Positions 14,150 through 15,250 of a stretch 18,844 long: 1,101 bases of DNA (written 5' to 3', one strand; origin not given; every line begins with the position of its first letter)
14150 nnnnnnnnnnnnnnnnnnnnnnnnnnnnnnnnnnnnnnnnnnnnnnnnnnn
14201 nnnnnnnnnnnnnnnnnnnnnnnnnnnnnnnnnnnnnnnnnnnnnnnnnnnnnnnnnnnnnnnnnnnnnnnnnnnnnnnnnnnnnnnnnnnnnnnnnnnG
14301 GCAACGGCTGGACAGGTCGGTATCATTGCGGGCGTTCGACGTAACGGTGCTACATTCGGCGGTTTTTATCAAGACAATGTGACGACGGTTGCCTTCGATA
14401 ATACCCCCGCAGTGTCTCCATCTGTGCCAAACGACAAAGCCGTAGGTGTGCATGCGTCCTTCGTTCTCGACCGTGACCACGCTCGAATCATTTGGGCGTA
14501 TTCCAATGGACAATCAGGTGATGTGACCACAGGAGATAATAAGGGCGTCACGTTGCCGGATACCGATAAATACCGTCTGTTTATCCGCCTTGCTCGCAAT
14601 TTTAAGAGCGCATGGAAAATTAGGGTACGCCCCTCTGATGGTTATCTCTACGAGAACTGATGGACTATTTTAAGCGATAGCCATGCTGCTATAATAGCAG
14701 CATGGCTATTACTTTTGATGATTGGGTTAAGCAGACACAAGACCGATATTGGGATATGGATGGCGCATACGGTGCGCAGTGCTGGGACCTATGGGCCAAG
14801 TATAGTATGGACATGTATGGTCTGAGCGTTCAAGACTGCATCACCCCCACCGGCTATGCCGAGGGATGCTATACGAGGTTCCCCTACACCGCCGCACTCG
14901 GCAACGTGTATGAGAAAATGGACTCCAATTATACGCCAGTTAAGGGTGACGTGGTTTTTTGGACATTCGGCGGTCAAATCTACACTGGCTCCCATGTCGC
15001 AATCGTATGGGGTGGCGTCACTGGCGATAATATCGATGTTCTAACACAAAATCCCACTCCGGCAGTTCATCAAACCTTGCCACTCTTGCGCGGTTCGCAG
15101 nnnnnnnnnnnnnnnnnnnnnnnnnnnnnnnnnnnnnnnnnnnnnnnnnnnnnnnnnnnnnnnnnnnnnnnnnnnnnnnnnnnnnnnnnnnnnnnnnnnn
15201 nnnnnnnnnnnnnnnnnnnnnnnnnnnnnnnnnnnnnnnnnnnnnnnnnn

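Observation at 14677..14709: Perfect 33-nt palindrome that packages a promoter -10 box and the start codon of the tail lysin in one hairpin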

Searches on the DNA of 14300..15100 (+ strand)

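Call 4: search_dna_similar(query=window:14300-15100:+, collection=phages, mode=distant, max_rows=40)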
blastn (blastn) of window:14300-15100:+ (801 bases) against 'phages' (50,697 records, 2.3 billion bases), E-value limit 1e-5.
Records with a match: 2; places in all: 2; records where one place covers at least 80% of the query: 0.
Best place of each record, by identity: 80-90% 1; 60-80% 1.
By first word of the organism name: Bifidobacterium 1; Bacteriophage 1.
By host as written in the record: Bifidobacterium pseudocatenulatum U19 1; - 1.
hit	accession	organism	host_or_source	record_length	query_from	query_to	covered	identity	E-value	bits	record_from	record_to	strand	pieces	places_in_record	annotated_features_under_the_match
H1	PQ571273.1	Bifidobacterium phage BP1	Bifidobacterium pseudocatenulatum U19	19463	377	560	23%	78.9%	5e-35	155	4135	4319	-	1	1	endolysin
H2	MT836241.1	Bacteriophage sp.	human fecal samples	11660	436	560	16%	80.8%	4e-24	118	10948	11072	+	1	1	record has no annotation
